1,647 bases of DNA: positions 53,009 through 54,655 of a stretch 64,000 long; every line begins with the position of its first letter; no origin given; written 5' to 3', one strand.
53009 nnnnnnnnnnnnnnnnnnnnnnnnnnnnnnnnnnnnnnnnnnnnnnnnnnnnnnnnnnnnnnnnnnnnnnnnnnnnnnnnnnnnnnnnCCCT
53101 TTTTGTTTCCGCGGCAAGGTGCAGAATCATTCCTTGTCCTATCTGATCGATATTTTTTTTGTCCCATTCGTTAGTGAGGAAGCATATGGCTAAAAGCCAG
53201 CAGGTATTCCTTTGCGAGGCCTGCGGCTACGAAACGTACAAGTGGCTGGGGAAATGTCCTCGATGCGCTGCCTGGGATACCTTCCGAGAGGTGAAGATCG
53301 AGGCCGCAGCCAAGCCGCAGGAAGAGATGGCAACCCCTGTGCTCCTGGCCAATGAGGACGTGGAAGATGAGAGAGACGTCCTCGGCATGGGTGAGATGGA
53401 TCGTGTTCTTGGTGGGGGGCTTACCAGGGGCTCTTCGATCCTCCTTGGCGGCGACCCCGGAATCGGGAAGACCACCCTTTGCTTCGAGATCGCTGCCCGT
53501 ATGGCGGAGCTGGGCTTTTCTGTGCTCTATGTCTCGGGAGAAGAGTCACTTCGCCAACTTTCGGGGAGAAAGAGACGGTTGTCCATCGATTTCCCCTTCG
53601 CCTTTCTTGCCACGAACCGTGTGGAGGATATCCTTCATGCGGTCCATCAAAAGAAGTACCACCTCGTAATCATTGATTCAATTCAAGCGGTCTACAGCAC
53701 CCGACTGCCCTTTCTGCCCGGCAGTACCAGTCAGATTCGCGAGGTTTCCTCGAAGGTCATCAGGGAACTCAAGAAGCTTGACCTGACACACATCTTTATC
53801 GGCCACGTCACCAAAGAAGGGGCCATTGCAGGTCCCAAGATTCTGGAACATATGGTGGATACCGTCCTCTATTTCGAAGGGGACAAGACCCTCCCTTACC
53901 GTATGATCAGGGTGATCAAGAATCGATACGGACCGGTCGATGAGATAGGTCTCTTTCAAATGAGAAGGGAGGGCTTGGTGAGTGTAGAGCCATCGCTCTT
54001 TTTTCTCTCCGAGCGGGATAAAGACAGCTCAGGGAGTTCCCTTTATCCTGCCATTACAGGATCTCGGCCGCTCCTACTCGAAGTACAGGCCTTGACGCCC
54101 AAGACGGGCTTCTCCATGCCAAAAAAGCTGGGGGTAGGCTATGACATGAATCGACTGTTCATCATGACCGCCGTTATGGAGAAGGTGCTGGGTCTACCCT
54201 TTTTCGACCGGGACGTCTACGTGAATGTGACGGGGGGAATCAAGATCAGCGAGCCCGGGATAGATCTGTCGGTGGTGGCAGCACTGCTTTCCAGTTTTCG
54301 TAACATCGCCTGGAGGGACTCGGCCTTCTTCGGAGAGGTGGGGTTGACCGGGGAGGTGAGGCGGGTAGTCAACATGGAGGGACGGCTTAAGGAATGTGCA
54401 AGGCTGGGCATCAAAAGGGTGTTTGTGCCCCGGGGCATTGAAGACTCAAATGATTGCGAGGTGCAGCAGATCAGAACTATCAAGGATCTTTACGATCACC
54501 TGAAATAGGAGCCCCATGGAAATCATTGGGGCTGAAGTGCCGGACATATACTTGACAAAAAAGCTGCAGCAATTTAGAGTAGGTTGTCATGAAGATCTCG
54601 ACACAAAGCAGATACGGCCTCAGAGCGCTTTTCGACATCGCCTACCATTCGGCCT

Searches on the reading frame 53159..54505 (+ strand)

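Call 74: search_protein_families(library=pfam, proteins=[window:53159-54505:+], max_evalue=0.0001)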
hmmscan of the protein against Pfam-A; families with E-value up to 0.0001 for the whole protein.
window:53159-54505:+ (449 aa): 8 families
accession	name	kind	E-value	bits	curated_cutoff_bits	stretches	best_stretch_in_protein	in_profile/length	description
PF06745.19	ATPase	-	3.4e-19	69.6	26.6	2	77-145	5-74/231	KaiC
PF18073.7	Zn_ribbon_LapB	-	3e-11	43.2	25.7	1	18-44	2-28/28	Rubredoxin metal binding domain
PF13481.12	AAA_25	-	3.1e-11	43.7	27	1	83-221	25-194/195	AAA domain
PF00004.35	AAA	-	3.1e-07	31.3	21.2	1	94-218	1-109/131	ATPase family associated with various cellular activities (AAA)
PF03796.21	DnaB_C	-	4.8e-07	29.8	27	1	76-142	5-71/255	DnaB-like helicase C terminal domain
PF13479.12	AAA_24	-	9.4e-07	29.3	27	1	93-181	4-79/195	AAA domain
PF20720.3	nSTAND3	-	9.7e-06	25.8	27.2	1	92-170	18-93/155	Novel STAND NTPase 3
PF13541.12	ChlI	-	2e-05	24.9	27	1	344-425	36-119/121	Subunit ChlI of Mg-chelatase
